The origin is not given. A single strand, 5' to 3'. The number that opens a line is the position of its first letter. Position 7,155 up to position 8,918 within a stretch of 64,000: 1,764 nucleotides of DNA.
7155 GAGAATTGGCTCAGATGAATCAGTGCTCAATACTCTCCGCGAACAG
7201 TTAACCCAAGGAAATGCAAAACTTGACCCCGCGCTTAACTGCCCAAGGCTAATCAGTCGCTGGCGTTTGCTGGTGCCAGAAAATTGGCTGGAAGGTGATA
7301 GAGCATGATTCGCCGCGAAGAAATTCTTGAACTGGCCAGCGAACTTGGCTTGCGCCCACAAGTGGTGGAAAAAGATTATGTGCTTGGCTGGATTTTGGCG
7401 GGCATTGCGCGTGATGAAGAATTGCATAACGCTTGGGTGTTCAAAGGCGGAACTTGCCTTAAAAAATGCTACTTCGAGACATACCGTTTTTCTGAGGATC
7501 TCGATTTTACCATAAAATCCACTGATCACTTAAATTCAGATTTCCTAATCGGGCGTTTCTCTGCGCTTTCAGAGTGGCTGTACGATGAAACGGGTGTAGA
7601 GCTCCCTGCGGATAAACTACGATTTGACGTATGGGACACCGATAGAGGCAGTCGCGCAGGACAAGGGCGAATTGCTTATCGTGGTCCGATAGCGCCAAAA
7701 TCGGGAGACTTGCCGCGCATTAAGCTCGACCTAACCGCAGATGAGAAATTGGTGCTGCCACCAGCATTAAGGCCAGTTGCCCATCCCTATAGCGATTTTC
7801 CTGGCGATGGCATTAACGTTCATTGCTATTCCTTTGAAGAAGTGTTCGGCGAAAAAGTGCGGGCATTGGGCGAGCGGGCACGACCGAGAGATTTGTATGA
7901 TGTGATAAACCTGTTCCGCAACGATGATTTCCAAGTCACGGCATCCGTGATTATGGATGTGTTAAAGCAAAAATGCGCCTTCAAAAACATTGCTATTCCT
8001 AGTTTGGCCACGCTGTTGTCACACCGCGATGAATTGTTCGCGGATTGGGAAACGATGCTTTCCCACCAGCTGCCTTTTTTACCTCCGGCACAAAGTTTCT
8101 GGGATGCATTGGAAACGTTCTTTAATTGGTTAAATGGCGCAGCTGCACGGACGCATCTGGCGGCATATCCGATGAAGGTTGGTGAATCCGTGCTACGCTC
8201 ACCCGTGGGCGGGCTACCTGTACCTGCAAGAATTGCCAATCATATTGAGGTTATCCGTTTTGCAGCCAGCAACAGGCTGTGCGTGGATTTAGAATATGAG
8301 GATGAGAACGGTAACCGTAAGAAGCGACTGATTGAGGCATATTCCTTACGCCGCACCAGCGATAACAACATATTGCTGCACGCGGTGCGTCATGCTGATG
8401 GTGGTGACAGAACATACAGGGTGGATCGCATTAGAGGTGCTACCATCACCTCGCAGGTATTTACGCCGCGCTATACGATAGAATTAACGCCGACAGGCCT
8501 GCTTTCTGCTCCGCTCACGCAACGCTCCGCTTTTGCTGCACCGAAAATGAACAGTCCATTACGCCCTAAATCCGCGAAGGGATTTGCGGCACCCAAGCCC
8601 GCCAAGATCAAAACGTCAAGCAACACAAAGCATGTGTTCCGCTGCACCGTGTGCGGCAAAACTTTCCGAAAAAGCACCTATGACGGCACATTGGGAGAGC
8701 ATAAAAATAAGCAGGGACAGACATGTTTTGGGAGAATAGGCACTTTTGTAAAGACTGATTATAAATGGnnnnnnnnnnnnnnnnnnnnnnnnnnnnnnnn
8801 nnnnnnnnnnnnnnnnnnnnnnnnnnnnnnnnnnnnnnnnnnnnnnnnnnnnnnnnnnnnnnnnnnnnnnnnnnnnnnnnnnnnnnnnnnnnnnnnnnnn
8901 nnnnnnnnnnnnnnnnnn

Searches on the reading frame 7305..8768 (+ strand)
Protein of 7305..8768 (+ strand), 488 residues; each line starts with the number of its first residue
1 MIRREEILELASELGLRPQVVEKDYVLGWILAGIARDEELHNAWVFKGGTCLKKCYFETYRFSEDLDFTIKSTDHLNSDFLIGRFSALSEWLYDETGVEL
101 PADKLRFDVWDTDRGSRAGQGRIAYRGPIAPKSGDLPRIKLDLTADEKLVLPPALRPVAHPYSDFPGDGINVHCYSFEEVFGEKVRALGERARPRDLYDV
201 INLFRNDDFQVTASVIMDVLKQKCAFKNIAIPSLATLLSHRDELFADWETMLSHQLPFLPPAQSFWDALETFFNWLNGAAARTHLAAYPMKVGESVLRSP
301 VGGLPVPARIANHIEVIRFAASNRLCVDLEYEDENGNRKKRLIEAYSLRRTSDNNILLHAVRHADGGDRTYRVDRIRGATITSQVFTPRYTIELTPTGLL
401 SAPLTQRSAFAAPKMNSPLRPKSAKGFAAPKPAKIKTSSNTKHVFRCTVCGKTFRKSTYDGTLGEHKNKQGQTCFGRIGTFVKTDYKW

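Call 3: search_protein_families(library=pfam, proteins=[window:7305-8768:+], max_evalue=0.01)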
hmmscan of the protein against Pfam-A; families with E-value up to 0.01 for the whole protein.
window:7305-8768:+ (488 aa): 2 families
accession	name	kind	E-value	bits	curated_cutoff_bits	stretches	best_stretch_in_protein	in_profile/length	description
PF08843.17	AbiEii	-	3.4e-38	132.4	22.5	1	30-270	2-237/238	Nucleotidyl transferase AbiEii toxin, Type IV TA system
PF13280.12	WYL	-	5.4e-07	30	21.8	1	313-380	2-69/70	WYL domain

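Call 4: search_protein_families(library=padloc, proteins=[window:7305-8768:+], max_evalue=0.01)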
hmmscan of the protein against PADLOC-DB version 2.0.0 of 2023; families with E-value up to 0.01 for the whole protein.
window:7305-8768:+ (488 aa): 33 families (the best 25 are shown)
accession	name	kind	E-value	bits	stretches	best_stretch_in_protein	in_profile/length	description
PDLC02317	AbiEii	-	1.4e-181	601.8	1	1-402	1-395/396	AbiEii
PDLC02304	AbiEii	-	1.2e-67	226.6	1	1-274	1-256/260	AbiEii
PDLC02323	AbiEii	-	9.6e-27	92.1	1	1-270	1-244/248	AbiEii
PDLC02321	AbiEii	-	4.9e-23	80.2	2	18-77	19-76/296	AbiEii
PDLC02294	AbiEii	-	4.6e-20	70.6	1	18-233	19-213/260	AbiEii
PDLC02305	AbiEii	-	5.3e-19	66.6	2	2-68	3-69/306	AbiEii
PDLC02292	AbiEii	-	1.1e-18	66.1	1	8-74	15-78/283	AbiEii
PDLC02289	AbiEii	-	1.2e-18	65.7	1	4-229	15-239/309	AbiEii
PDLC02297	AbiEii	-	2.8e-16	57.8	1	4-192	5-194/307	AbiEii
PDLC02291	AbiEii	-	4.2e-16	57.2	1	9-276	25-264/310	AbiEii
PDLC02303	AbiEii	-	3.4e-15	54.1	2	4-69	3-66/249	AbiEii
PDLC02296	AbiEii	-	9.7e-15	52.5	1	17-224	20-213/282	AbiEii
PDLC02306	AbiEii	-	4.8e-14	50.6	2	169-276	165-278/280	AbiEii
PDLC02318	AbiEii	-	6.9e-14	49.9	1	24-203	23-183/280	AbiEii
PDLC02307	AbiEii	-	2.2e-12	45.2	2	39-78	18-54/219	AbiEii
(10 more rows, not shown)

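Call 6: search_protein_families(library=ncbifam, proteins=[window:7305-8768:+], max_evalue=0.01)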
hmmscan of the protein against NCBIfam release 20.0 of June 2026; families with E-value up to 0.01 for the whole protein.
window:7305-8768:+ (488 aa): 0 families

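Call 16: find_homologous_proteins(query=window:7305-8768:+, max_evalue=1e-10)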
Query window:7305-8768:+ (488 aa): 7738 proteins with E <= 1e-10 among 8000 candidates; the best 120 are listed.
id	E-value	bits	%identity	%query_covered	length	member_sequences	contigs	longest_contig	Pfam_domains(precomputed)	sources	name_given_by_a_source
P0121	0.0e+0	1123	99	100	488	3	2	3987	PF08843.18,PF13280.13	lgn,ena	-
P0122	2.5e-191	655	59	100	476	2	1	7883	PF08843.18,PF13280.13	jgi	jgi:predicted nucleotidyltransferase component of viral defense system/DNA-directed RNA polymerase s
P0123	3.1e-191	654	59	100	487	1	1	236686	PF08843.18,PF13280.13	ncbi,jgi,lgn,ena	jgi:predicted nucleotidyltransferase component of viral defense system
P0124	5.5e-190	650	61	99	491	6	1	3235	PF08843.18,PF13280.13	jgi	jgi:predicted nucleotidyltransferase component of viral defense system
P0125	1.3e-186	639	59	100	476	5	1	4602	PF08843.18,PF13280.13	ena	-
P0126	2.5e-186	638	56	100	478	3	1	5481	PF08843.18,PF13280.13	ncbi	-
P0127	3.9e-185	634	58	100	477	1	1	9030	PF08843.18,PF13280.13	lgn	-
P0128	2.8e-183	628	58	99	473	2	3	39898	PF08843.18,PF13280.13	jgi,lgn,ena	-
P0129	9.4e-183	626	58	99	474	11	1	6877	PF08843.18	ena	-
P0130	4.2e-182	624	60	99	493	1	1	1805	PF08843.18,PF13280.13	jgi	-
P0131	1.3e-181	623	59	99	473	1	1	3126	PF08843.18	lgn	-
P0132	1.6e-181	622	56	100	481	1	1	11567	PF08843.18,PF13280.13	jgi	jgi:predicted nucleotidyltransferase component of viral defense system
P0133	2.2e-181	622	58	99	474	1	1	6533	PF08843.18,PF13280.13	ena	-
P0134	6.6e-181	620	58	100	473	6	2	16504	PF08843.18,PF13280.13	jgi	-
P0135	8.7e-181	620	58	99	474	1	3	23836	PF08843.18,PF13280.13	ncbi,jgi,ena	jgi:predicted nucleotidyltransferase component of viral defense system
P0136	1.2e-180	619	56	100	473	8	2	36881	PF08843.18,PF13280.13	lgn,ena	-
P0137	1.6e-180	619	59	99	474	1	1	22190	PF08843.18,PF13280.13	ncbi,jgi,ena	jgi:predicted nucleotidyltransferase component of viral defense system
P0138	2.0e-180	619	57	99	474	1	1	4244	PF08843.18,PF13280.13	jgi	jgi:predicted nucleotidyltransferase component of viral defense system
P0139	2.9e-180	618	57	100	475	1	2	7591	PF08843.18,PF13280.13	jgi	jgi:predicted nucleotidyltransferase component of viral defense system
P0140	3.8e-180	618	57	99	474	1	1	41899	PF08843.18,PF13280.13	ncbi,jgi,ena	jgi:predicted nucleotidyltransferase component of viral defense system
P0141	3.9e-180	618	58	99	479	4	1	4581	PF08843.18,PF13280.13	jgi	jgi:predicted nucleotidyltransferase component of viral defense system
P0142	4.0e-180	618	57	99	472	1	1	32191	PF08843.18,PF13280.13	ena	-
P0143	4.0e-180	618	58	99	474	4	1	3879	PF08843.18,PF13280.13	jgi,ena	-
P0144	6.5e-180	617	57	100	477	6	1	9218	PF08843.18,PF13280.13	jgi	jgi:predicted nucleotidyltransferase component of viral defense system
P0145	9.3e-180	616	57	99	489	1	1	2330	PF08843.18,PF13280.13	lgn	-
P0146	9.4e-180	616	57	100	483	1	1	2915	PF08843.18,PF13280.13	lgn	-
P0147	1.7e-179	616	58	99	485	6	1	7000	PF08843.18,PF13280.13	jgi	jgi:predicted nucleotidyltransferase component of viral defense system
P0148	2.6e-179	615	58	99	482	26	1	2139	PF08843.18,PF13280.13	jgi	jgi:predicted nucleotidyltransferase component of viral defense system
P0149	5.6e-179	614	57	99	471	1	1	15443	PF08843.18,PF13280.13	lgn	-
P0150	5.9e-179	614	57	100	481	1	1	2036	PF08843.18,PF13280.13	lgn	-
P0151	7.2e-179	613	58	100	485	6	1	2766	PF08843.18,PF13280.13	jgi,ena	-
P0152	8.1e-179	613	57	99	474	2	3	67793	PF08843.18,PF13280.13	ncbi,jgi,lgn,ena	jgi:predicted nucleotidyltransferase component of viral defense system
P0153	9.4e-179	613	58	99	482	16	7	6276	PF08843.18,PF13280.13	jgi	jgi:predicted nucleotidyltransferase component of viral defense system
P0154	1.1e-178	613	57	99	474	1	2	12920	PF08843.18,PF13280.13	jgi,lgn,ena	jgi:predicted nucleotidyltransferase component of viral defense system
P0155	1.1e-178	613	58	99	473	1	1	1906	PF08843.18,PF13280.13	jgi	jgi:predicted nucleotidyltransferase component of viral defense system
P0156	1.5e-178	612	56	100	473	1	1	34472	PF08843.18,PF13280.13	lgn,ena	-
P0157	2.6e-178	612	56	100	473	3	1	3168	PF08843.18,PF13280.13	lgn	-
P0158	2.9e-178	611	57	100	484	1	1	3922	PF08843.18,PF13280.13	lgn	-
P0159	3.4e-178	611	57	99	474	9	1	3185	PF08843.18,PF13280.13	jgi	jgi:predicted nucleotidyltransferase component of viral defense system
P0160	3.6e-178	611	58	99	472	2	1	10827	PF08843.18,PF13280.13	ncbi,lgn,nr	ncbi:MAG: WYL domain-containing protein [Proteobacteria bacterium]|nr:WYL domain-containing protein 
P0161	4.1e-178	611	56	100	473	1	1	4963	PF08843.18,PF13280.13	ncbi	-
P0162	4.1e-178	611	58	100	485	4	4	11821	PF08843.18,PF13280.13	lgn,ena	-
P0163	4.5e-178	611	57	100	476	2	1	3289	PF08843.18,PF13280.13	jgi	jgi:predicted nucleotidyltransferase component of viral defense system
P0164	4.7e-178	611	58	99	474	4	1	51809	PF08843.18,PF13280.13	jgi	jgi:predicted nucleotidyltransferase component of viral defense system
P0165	6.2e-178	610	58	99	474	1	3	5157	PF08843.18,PF13280.13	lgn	-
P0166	6.5e-178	610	56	100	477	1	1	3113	PF08843.18,PF13280.13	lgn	-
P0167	7.1e-178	610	56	100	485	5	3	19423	PF08843.18,PF13280.13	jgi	-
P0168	8.9e-178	610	56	98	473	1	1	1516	PF08843.18,PF13280.13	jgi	jgi:predicted nucleotidyltransferase component of viral defense system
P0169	9.0e-178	610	58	99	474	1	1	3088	PF08843.18,PF13280.13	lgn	-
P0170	9.8e-178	610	56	100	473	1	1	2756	PF08843.18,PF13280.13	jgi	jgi:predicted nucleotidyltransferase component of viral defense system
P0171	1.4e-177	609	57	99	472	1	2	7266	PF08843.18,PF13280.13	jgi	jgi:predicted nucleotidyltransferase component of viral defense system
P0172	1.4e-177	609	58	99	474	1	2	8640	PF08843.18,PF13280.13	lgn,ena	-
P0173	1.8e-177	609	58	99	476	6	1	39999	PF08843.18,PF13280.13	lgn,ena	-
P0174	1.8e-177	609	58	99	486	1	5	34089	PF08843.18,PF13280.13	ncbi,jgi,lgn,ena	jgi:predicted nucleotidyltransferase component of viral defense system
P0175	1.8e-177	609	59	99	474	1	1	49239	PF08843.18,PF13280.13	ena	-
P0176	3.1e-177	608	59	98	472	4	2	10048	PF08843.18,PF13280.13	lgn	-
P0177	3.6e-177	608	56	97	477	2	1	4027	PF08843.18,PF13280.13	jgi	jgi:predicted nucleotidyltransferase component of viral defense system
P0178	5.4e-177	607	58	99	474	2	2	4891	PF08843.18,PF13280.13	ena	-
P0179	1.1e-176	606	56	100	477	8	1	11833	PF08843.18,PF13280.13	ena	-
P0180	2.5e-176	605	56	100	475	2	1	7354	PF08843.18,PF13280.13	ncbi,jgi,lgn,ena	-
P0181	2.5e-176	605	58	99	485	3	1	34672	PF08843.18,PF13280.13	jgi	jgi:predicted nucleotidyltransferase component of viral defense system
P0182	3.0e-176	605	56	100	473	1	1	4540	PF08843.18,PF13280.13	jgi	jgi:predicted nucleotidyltransferase component of viral defense system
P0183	3.1e-176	605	58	99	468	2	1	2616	PF08843.18,PF13280.13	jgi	jgi:predicted nucleotidyltransferase component of viral defense system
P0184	3.2e-176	605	58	95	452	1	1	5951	PF08843.18,PF13280.13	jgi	jgi:predicted nucleotidyltransferase component of viral defense system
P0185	5.2e-176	604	55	100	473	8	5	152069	PF08843.18,PF13280.13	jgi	jgi:predicted nucleotidyltransferase component of viral defense system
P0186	6.5e-176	604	58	99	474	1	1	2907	PF08843.18,PF13280.13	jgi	jgi:predicted nucleotidyltransferase component of viral defense system/DNA-directed RNA polymerase s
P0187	6.9e-176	604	57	99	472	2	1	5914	PF08843.18,PF13280.13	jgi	jgi:predicted nucleotidyltransferase component of viral defense system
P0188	7.1e-176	604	56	100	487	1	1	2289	PF08843.18,PF13280.13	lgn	-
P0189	8.0e-176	603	55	100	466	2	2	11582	PF08843.18,PF13280.13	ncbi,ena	-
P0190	8.6e-176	603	56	100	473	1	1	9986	PF08843.18,PF13280.13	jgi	jgi:predicted nucleotidyltransferase component of viral defense system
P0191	8.9e-176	603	57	99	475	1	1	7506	PF08843.18,PF13280.13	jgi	jgi:predicted nucleotidyltransferase component of viral defense system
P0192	1.9e-175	602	58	99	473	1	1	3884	PF08843.18,PF13280.13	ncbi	-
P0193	2.2e-175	602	58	99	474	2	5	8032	PF08843.18,PF13280.13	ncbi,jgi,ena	jgi:predicted nucleotidyltransferase component of viral defense system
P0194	2.7e-175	602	56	100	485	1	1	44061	PF08843.18,PF13280.13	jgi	jgi:predicted nucleotidyltransferase component of viral defense system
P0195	3.0e-175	602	56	99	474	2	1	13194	PF08843.18,PF13280.13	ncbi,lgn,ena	-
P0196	3.3e-175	601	56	100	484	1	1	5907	PF08843.18,PF13280.13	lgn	-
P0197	4.8e-175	601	56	99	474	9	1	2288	PF08843.18,PF13280.13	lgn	-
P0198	5.5e-175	601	57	100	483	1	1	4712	PF08843.18,PF13280.13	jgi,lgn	jgi:predicted nucleotidyltransferase component of viral defense system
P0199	6.9e-175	600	55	99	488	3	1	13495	PF08843.18,PF13280.13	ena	-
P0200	9.4e-175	600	56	99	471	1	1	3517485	PF08843.18,PF13280.13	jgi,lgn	jgi:predicted nucleotidyltransferase component of viral defense system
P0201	1.2e-174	600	56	100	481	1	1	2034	PF08843.18,PF13280.13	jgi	jgi:predicted nucleotidyltransferase component of viral defense system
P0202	1.3e-174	599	56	99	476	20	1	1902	PF08843.18,PF13280.13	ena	-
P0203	1.9e-174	599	56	100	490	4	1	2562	PF08843.18,PF13280.13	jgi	jgi:predicted nucleotidyltransferase component of viral defense system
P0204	2.3e-174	599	56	99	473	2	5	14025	PF08843.18,PF13280.13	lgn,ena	-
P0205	2.3e-174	599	57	100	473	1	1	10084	PF08843.18,PF13280.13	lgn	-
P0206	2.4e-174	599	55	100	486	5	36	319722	PF08843.18,PF13280.13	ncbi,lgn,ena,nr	ncbi:MAG: hypothetical protein CMJ42_08010 [Phyllobacteriaceae bacterium]|nr:hypothetical protein [P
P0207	3.0e-174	598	56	100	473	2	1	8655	PF08843.18,PF13280.13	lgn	-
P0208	7.3e-174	597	57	99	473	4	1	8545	PF08843.18,PF13280.13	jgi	jgi:predicted nucleotidyltransferase component of viral defense system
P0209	2.2e-173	595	56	100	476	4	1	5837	PF08843.18,PF13280.13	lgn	-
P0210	2.2e-173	595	54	100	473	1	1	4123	PF08843.18,PF13280.13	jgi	jgi:predicted nucleotidyltransferase component of viral defense system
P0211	3.4e-173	595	57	100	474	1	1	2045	PF08843.18,PF13280.13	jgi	jgi:predicted nucleotidyltransferase component of viral defense system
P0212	3.7e-173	595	56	100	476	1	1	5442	PF08843.18,PF13280.13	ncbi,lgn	-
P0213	4.4e-173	594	55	100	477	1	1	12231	PF08843.18,PF13280.13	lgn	-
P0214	1.1e-172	593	55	100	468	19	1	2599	PF08843.18,PF13280.13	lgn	-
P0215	1.2e-172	593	57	99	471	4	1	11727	PF08843.18,PF13280.13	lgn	-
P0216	1.9e-172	592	56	99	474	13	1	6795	PF08843.18,PF13280.13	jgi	-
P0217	2.2e-172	592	57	99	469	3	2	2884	PF08843.18,PF13280.13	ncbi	-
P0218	2.2e-172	592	56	100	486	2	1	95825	PF08843.18,PF13280.13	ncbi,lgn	-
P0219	2.7e-172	592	56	100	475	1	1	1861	PF08843.18,PF13280.13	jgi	jgi:predicted nucleotidyltransferase component of viral defense system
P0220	2.9e-172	592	57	99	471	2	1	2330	PF08843.18,PF13280.13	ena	-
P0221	6.0e-172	591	58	93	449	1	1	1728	PF08843.18,PF13280.13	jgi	jgi:predicted nucleotidyltransferase component of viral defense system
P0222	7.1e-172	590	55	100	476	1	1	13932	PF08843.18,PF13280.13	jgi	jgi:predicted nucleotidyltransferase component of viral defense system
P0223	7.2e-172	590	55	99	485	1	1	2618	PF08843.18,PF13280.13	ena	-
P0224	1.3e-171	590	58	99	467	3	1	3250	PF08843.18,PF13280.13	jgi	-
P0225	1.4e-171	589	56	99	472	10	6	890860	PF08843.18,PF13280.13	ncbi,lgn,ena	-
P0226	1.8e-171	589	55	100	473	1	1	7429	PF08843.18,PF13280.13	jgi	-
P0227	2.8e-171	588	54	100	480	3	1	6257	PF08843.18,PF13280.13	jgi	jgi:predicted nucleotidyltransferase component of viral defense system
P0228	3.0e-171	588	57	100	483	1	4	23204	PF08843.18,PF13280.13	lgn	-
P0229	3.4e-171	588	54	100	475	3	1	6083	PF08843.18,PF13280.13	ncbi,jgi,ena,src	-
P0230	3.6e-171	588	55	100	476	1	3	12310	PF08843.18,PF13280.13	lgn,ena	-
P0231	3.7e-171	588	56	99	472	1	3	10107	PF08843.18,PF13280.13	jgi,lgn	jgi:predicted nucleotidyltransferase component of viral defense system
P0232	4.0e-171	588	56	99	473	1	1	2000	PF08843.18,PF13280.13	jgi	jgi:predicted nucleotidyltransferase component of viral defense system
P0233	4.6e-171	588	56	98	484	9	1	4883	PF08843.18,PF13280.13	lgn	-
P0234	5.7e-171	587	56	99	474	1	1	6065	PF08843.18,PF13280.13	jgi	-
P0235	7.6e-171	587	55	100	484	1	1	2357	PF08843.18,PF13280.13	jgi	jgi:predicted nucleotidyltransferase component of viral defense system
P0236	8.2e-171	587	55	100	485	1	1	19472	PF08843.18,PF13280.13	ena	-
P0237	9.4e-171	587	56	100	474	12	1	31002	PF08843.18,PF13280.13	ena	-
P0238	1.1e-170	587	56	100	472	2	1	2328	PF08843.18,PF13280.13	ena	-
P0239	2.5e-170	585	55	99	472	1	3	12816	PF08843.18,PF13280.13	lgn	-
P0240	2.6e-170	585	55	100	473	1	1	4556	PF08843.18,PF13280.13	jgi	jgi:predicted nucleotidyltransferase component of viral defense system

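Call 17: find_related_loci(query=window:7305-8768:+, collection=genome_contigs, flank=6000)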
Query window:7305-8768:+ (488 aa) in genome_contigs; peptide patterns used: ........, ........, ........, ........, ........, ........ (x = any residue, [..] = any of these).
599 stretches matched a pattern (row limit reached: there are more); 484 encode a relative of the query (tblastn E <= 1e-3); the best 80 are kept; 80 distinct loci.
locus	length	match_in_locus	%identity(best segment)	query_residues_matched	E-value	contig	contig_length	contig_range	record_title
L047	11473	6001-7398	55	1-487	0e+0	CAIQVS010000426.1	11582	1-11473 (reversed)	MAG: uncultured proteobacterium isolate I3b_bin-431 genome assembly, contig: bin-431:426/454, whole genome shotgun seque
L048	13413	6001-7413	55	1-484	7e-178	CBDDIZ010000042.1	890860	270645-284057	MAG: Bryobacteraceae bacterium isolate 59ae1bd8-d322-4049-a062-f6b4e8feafaa genome assembly, contig: contig_42, whole ge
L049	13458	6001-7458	55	1-486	1e-175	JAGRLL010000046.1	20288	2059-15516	MAG: Nitratireductor sp. isolate HKST-UBA64 2008_10631, whole genome shotgun sequence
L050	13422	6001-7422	55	1-488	1e-175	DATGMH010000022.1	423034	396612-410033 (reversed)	MAG TPA_asm: Bryobacteraceae bacterium isolate SMAG_U9907 k141_83641, whole genome shotgun sequence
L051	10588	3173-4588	56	1-484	1e-174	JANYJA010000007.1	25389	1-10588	MAG: Terriglobia bacterium isolate GL140_3_metabinner_45_sub GL140_3_k141_2963633, whole genome shotgun sequence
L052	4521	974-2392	55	1-488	2e-179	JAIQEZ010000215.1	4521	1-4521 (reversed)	MAG: Terriglobia bacterium isolate SRVP_9 SR-VP_26_10_2019_B_40cm_scaffold_21972, whole genome shotgun sequence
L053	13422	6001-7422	56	1-488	4e-173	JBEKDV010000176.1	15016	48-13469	MAG: Candidatus Solibacter sp. isolate SPRUCE 191 SPRUCE_191_176, whole genome shotgun sequence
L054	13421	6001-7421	58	1-484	5e-173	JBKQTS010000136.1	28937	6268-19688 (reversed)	MAG: Syntrophobacteraceae bacterium isolate MHr2D2E2F__bin_75 MHr2D2E2F_000000143519, whole genome shotgun sequence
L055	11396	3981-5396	56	1-484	3e-172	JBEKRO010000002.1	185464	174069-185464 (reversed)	MAG: Bryobacteraceae bacterium isolate SPRUCE 512 SPRUCE_512_2, whole genome shotgun sequence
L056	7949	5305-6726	55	1-488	3e-171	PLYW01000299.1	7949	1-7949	MAG: Acidobacteriaceae bacterium isolate palsa_354 73.20120700_P3D.22_contig_1364, whole genome shotgun sequence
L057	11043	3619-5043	53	1-483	2e-170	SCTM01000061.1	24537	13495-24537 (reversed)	MAG: Rhodospirillaceae bacterium isolate FW301_bin.2 FW301_bin.2-12910, whole genome shotgun sequence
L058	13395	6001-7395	54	1-486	3e-169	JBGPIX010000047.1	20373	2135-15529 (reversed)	MAG: Candidatus Acidiferrum sp. isolate OBJ_0618_7090110_323 k141_1256066_length_20373_cov_23.5177, whole genome shotgun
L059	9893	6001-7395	53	1-486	4e-169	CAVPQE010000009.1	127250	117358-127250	MAG: uncultured Acidobacteriaceae bacterium isolate MFD00008.bin.1.161 genome assembly, contig: contig_12192, whole geno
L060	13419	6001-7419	55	1-488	7e-169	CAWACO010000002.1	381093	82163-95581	MAG: Bryobacterales bacterium isolate MFD03346.bin.2.24 genome assembly, contig: contig_1271, whole genome shotgun seque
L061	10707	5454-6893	52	1-488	2e-168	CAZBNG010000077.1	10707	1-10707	MAG TPA_asm: uncultured Pseudobdellovibrionaceae bacterium isolate SRP334346_co1_84 genome assembly, contig: NODE_4916_l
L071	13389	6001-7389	54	6-486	6e-165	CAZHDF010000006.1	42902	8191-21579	MAG TPA_asm: uncultured Alphaproteobacteria bacterium isolate SRP216583_co2_165 genome assembly, contig: NODE_417_length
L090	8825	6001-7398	52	1-486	5e-162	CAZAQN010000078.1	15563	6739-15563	MAG TPA_asm: uncultured Terracidiphilus sp. isolate binchicken_co3_551 genome assembly, contig: NODE_12270_length_15563_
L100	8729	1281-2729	51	1-487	5e-160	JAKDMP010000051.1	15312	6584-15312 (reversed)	MAG: Gammaproteobacteria bacterium isolate 48_S62 48_S62_NODE_208_length_15312_cov_6.821262, whole genome shotgun sequen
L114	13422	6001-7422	51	1-486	1e-158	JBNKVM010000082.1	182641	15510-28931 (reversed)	MAG: Thiohalomonadaceae bacterium isolate A1A2.bin.19.orig k141_1940808, whole genome shotgun sequence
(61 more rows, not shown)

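Call 21: find_encoding_contigs(protein=P0121, flank=6000, max_places=6)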
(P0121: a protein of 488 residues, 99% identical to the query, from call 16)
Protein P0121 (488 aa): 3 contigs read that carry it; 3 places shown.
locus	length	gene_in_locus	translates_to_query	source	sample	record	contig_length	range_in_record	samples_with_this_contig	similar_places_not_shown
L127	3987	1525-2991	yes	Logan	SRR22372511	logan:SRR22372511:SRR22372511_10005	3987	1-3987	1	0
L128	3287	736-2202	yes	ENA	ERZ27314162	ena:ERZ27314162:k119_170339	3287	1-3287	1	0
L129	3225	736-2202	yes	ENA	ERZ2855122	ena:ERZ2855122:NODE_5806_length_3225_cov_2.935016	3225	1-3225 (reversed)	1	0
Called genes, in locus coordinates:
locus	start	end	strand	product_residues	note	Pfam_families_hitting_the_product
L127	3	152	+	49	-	?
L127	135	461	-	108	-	PF12599:DUF3768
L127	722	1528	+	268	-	-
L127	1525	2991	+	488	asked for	PF08843:AbiEii, PF13280:WYL (weak)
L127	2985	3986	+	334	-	?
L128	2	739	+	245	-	?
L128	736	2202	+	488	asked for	PF08843:AbiEii, PF13280:WYL (weak)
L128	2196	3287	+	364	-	?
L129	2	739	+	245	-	?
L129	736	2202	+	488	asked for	PF08843:AbiEii, PF13280:WYL (weak)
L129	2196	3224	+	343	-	?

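Call 22: find_encoding_contigs(protein=window:7305-8768:+, flank=6000, max_places=6)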
Protein window:7305-8768:+ (488 aa): no gene with exactly this product is on record in the collection.
